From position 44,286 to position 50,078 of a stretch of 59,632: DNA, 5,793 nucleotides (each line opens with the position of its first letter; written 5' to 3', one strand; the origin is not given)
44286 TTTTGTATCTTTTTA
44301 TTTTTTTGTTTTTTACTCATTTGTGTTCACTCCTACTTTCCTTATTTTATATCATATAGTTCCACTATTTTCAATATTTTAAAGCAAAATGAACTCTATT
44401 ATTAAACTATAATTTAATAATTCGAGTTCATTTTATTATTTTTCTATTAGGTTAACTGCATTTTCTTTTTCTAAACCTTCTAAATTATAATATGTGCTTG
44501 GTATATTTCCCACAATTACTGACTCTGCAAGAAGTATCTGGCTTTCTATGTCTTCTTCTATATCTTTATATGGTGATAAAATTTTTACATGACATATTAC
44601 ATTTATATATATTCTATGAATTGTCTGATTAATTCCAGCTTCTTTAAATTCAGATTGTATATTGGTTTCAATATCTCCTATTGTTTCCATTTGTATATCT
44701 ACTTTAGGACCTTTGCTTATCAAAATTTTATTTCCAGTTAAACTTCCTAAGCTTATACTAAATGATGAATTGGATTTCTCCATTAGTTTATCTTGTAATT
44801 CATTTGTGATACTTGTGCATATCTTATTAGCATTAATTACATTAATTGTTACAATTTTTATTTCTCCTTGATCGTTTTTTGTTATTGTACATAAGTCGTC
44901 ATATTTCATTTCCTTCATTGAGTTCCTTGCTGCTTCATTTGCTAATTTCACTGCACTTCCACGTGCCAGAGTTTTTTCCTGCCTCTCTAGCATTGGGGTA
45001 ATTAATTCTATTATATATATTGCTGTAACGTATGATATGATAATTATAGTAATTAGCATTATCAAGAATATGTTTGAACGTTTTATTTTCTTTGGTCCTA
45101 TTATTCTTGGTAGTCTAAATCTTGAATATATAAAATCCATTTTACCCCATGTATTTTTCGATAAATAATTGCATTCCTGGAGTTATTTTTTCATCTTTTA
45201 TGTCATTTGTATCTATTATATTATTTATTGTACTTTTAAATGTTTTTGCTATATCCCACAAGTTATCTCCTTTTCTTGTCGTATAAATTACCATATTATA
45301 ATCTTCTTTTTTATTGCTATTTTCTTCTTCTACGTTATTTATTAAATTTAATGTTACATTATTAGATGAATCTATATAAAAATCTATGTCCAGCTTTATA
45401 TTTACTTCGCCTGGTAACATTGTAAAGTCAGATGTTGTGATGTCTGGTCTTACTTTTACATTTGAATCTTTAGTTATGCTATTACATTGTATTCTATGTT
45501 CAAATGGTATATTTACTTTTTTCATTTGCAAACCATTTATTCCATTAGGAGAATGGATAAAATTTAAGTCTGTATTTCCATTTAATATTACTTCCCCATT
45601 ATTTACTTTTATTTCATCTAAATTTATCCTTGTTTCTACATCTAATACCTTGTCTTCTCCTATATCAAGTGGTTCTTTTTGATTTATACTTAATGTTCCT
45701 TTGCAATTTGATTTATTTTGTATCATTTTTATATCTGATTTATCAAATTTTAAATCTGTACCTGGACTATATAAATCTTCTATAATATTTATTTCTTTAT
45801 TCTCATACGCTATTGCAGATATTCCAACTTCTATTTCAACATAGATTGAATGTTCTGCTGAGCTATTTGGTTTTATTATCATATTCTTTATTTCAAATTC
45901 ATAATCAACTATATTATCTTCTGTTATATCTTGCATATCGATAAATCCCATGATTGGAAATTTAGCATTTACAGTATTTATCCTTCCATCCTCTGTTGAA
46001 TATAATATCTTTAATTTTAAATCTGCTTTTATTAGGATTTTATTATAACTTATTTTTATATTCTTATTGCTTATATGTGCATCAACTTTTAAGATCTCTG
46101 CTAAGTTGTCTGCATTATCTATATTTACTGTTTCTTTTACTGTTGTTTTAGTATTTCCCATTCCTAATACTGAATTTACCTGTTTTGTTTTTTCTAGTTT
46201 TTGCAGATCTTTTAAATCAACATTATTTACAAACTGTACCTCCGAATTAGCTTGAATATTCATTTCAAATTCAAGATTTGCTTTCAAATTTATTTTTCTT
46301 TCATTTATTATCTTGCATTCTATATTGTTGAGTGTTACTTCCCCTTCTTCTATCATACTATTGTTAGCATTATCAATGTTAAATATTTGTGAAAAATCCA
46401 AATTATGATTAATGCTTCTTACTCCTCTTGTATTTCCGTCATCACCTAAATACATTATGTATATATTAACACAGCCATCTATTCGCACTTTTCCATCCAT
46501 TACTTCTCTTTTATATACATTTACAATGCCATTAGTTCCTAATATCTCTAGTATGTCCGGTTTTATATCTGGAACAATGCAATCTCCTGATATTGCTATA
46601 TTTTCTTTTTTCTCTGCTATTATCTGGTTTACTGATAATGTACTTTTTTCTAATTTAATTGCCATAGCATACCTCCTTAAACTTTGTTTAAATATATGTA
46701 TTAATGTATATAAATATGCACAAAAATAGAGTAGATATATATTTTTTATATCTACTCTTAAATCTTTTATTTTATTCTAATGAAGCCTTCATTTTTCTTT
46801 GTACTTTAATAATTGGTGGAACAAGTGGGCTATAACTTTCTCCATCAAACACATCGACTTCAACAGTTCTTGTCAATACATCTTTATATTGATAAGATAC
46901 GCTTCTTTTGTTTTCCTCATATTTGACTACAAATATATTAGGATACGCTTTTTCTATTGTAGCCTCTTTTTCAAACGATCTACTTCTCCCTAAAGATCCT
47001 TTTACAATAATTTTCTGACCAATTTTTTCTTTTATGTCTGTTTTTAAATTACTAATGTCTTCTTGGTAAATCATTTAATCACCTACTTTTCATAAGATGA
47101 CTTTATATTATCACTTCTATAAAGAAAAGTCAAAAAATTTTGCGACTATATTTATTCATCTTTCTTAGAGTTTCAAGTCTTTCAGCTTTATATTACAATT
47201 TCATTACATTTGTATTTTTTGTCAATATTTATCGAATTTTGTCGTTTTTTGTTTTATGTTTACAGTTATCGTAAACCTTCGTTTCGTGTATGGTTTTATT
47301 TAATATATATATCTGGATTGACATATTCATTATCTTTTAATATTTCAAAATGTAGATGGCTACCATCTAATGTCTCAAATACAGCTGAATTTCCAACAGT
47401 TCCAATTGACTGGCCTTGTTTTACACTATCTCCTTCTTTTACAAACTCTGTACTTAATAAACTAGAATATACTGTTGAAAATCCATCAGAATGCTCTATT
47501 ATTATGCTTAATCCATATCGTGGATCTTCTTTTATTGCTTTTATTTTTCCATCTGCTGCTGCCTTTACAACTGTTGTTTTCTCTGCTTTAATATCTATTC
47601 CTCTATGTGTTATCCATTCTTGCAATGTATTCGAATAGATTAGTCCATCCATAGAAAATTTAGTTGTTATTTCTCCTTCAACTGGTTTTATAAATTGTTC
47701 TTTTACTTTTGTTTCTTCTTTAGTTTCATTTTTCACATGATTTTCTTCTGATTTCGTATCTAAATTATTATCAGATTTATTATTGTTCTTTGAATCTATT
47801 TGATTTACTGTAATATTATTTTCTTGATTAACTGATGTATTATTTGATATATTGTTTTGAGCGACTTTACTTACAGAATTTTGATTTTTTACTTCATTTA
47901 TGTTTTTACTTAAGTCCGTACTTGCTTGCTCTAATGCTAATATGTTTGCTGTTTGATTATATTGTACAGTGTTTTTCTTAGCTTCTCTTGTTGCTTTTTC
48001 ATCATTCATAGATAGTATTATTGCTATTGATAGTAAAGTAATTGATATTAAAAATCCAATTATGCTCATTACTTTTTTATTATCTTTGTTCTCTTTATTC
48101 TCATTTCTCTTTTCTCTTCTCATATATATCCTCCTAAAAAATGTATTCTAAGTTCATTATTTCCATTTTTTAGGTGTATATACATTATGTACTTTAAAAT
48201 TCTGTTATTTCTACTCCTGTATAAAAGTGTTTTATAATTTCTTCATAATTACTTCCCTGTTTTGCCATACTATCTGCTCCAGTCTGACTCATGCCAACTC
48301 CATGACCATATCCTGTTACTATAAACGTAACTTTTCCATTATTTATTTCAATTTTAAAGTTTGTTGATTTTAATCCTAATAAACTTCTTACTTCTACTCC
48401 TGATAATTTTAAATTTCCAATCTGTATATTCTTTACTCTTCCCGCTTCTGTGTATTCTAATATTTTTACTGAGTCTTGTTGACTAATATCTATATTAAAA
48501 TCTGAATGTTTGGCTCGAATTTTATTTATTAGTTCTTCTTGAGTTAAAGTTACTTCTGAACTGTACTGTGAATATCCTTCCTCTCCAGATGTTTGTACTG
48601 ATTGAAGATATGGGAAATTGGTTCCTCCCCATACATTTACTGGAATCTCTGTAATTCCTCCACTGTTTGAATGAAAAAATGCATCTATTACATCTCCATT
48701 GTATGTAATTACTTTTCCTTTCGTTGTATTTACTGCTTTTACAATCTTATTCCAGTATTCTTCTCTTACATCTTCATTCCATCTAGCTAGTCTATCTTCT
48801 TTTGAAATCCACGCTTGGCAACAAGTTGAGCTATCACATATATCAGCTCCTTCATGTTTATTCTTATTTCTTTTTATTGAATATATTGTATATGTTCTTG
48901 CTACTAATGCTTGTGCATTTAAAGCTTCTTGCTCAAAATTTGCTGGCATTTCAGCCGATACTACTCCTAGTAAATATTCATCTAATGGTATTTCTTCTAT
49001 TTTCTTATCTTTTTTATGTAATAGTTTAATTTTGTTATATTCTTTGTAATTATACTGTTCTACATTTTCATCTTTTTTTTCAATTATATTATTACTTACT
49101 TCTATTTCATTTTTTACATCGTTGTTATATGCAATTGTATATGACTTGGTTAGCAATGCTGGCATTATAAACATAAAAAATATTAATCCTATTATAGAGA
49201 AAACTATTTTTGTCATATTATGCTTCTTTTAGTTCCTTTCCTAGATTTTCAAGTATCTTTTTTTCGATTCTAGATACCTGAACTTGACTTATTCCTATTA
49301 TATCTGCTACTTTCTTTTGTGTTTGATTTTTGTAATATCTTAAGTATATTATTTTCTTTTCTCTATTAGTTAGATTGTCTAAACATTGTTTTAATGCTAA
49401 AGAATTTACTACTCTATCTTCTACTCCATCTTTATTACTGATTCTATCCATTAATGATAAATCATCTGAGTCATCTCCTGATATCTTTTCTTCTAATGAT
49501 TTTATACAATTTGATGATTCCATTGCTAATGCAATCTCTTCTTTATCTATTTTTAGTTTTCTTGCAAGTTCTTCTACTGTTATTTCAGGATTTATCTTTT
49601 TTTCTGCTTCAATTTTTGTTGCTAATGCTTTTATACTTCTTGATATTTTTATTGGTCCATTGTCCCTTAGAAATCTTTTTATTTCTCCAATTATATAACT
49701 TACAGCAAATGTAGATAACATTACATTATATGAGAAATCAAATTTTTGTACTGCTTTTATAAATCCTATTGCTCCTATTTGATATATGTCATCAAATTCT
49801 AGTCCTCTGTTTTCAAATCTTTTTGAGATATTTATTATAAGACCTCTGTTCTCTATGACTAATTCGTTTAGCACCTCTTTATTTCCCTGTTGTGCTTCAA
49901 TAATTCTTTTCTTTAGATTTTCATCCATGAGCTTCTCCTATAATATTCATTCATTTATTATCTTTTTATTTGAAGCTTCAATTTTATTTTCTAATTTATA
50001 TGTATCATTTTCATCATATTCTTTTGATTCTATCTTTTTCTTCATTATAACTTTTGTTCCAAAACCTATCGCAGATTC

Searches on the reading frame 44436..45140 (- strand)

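Call 31: search_protein_families(library=ncbifam, proteins=[window:44436-45140:-], max_evalue=0.00001)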
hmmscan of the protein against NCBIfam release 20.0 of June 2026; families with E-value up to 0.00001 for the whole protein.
window:44436-45140:- (234 aa): 1 family
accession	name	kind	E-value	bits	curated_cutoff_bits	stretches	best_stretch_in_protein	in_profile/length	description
TIGR02832.1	spo_yunB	equivalog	2.1e-41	141.8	111.9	1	23-219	5-202/204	sporulation protein YunB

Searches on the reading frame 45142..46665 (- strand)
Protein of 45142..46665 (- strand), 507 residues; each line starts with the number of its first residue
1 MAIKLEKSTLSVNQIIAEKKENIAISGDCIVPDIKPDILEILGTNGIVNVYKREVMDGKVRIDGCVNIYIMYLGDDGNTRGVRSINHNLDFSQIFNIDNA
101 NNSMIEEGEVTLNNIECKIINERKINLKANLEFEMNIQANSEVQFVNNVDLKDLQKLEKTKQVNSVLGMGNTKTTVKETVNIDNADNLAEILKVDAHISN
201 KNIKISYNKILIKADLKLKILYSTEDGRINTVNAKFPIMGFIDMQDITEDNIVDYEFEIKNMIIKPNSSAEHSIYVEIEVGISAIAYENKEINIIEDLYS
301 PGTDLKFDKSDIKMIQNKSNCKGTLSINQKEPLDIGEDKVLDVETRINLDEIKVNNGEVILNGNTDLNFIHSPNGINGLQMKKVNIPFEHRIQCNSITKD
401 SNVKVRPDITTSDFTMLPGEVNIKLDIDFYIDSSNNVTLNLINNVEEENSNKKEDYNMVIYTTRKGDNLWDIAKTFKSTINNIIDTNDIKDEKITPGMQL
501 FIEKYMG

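Call 31: search_protein_families(library=ncbifam, proteins=[window:45142-46665:-], max_evalue=0.00001)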
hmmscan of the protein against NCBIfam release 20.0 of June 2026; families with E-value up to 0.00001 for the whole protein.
window:45142-46665:- (507 aa): 1 family
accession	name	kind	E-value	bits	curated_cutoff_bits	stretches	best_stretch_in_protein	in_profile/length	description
NF004974.0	PRK06347.1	equivalog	1.2e-06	27.8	701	1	442-500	463-521/592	1,4-beta-N-acetylmuramoylhydrolase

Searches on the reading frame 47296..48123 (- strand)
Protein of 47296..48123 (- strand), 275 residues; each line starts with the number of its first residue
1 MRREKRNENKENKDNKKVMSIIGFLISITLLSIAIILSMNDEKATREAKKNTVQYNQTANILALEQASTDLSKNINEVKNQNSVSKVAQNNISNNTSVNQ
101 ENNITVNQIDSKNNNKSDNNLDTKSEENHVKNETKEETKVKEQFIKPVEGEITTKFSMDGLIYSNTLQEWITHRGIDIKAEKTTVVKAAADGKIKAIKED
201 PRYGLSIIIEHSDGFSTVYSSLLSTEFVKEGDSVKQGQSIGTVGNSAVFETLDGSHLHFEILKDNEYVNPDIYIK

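Call 31: search_protein_families(library=ncbifam, proteins=[window:47296-48123:-], max_evalue=0.00001)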
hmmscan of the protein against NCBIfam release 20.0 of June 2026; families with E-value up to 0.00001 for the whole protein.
window:47296-48123:- (275 aa): 12 families
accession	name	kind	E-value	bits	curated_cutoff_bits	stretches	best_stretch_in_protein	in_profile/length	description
NF053738.1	S2SprSpoIIQBc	equivalog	1.5e-24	86.9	250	1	91-274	45-223/232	stage II sporulation protein SpoIIQ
NF052530.1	Heli_ShapePgp3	exception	1.7e-23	83.1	300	1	43-271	43-261/270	peptidoglycan metallopeptidase Pgp3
NF008644.1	PRK11637.1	equivalog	3.7e-16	59.1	270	1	46-271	171-380/385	murein hydrolase activator EnvC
NF052336.1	PdgHdaseHSB100310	equivalog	1.2e-15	57.7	500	1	137-268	28-148/316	peptidoglycan hydrolase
NF050804.1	CellDivDipMCaul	equivalog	2.1e-15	56.6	900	1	141-261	504-613/634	cell division endopeptidase DipM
NF040883.1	amid_act_ActS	equivalog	5.3e-15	55.4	375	1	74-273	46-232/242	amidase activator ActS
NF047755.1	LIC_10271_M23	exception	2.7e-13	50.2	180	1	95-244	35-187/207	LIC_10271 family cell wall hydrolase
NF053824.1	PdgNdpepShyC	equivalog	2.2e-12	46.6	700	1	172-269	295-388/429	peptidoglycan DD-endopeptidase ShyC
NF053825.1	PdgNdpepShyA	equivalog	2e-11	43.2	700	1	172-270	295-389/425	peptidoglycan DD-endopeptidase ShyA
NF008652.0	PRK11649.1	equivalog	2.6e-11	42.9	341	1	172-270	312-406/439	murein DD-endopeptidase MepM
NF047657.1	CellWlHdaseLepto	equivalog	3.9e-10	39.6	400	1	102-244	67-198/221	hypothetical protein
NF052529.1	PG_M23_Pgp6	exception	2.6e-09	36.2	600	1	92-270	253-428/452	peptidoglycan metallopeptidase Pgp6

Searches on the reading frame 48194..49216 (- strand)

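Call 31: search_protein_families(library=ncbifam, proteins=[window:48194-49216:-], max_evalue=0.00001)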
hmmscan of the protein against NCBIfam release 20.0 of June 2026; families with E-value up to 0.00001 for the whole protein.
window:48194-49216:- (340 aa): 2 families
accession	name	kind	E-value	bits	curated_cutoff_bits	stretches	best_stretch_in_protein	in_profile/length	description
TIGR02870.1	spore_II_D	equivalog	5.3e-104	348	234.75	1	8-339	7-337/338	stage II sporulation protein D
TIGR02669.1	SpoIID_LytB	domain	2.7e-74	250.5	83.3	1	72-338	2-269/270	SpoIID/LytB domain-containing protein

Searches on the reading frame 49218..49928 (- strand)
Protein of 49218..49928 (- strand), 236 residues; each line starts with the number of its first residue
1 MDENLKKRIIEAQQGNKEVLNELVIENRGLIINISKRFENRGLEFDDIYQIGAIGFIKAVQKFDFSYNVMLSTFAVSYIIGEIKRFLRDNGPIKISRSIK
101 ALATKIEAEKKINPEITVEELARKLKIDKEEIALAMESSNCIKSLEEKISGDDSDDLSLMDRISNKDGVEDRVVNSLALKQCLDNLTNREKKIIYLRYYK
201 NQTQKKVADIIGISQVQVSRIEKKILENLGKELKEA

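Call 31: search_protein_families(library=ncbifam, proteins=[window:49218-49928:-], max_evalue=0.00001)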
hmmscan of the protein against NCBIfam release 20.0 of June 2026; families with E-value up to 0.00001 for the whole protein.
window:49218-49928:- (236 aa): 48 families (the best 25 are shown)
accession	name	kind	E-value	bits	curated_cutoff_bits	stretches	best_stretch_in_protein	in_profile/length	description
TIGR02885.1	spore_sigF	equivalog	3.2e-79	266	321.45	1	10-232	3-230/231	RNA polymerase sporulation sigma factor SigF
NF004052.0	PRK05572.1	subfamily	8e-79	264.7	311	1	2-234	16-251/252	SigF/SigG family RNA polymerase sporulation sigma factor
TIGR02980.1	SigBFG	subfamily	1.4e-66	224.5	234.35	1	17-233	2-226/227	SigB/SigF/SigG family RNA polymerase sigma factor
NF006071.0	PRK08215.1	equivalog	3.2e-61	207.2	372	1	3-233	22-257/258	RNA polymerase sporulation sigma factor SigG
TIGR02850.1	spore_sigG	equivalog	3.9e-58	196.9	457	1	2-231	18-252/254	RNA polymerase sporulation sigma factor SigG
NF005514.0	PRK07122.1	subfamily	1.7e-40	138.9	372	1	29-233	51-263/264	RNA polymerase sigma factor SigF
TIGR02941.1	Sigma_B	equivalog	3.7e-36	124.9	315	1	3-230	13-250/255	RNA polymerase sigma factor SigB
NF005644.0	PRK07408.1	subfamily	5.5e-35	121.2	261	1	13-235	22-255/258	RNA polymerase sigma factor SigF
TIGR02937.1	sigma70-ECF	superfamily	1e-30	106.5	42.9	1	20-233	3-165/165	sigma-70 family RNA polymerase sigma factor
NF006158.0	PRK08301.1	equivalog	1.2e-29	103.5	339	2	8-99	49-140/241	RNA polymerase sporulation sigma factor SigE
TIGR02835.1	spore_sigmaE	equivalog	2.7e-28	99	348.6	2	9-96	43-130/234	RNA polymerase sporulation sigma factor SigE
NF004471.0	PRK05803.1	subfamily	4.1e-26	91.6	252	2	4-149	36-174/235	RNA polymerase sporulation sigma factor SigK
TIGR02393.1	RpoD_Cterm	equivalog_domain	4.7e-26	91.8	354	1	21-233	3-228/238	RNA polymerase sigma factor RpoD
TIGR02479.1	FliA_WhiG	subfamily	1.6e-25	90.2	189.6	1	42-234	23-224/224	FliA/WhiG family RNA polymerase sigma factor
TIGR02997.1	Sig70-cyanoRpoD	subfamily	2.1e-25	89.6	384.5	1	17-229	73-297/298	RNA polymerase sigma factor, RpoD/SigA family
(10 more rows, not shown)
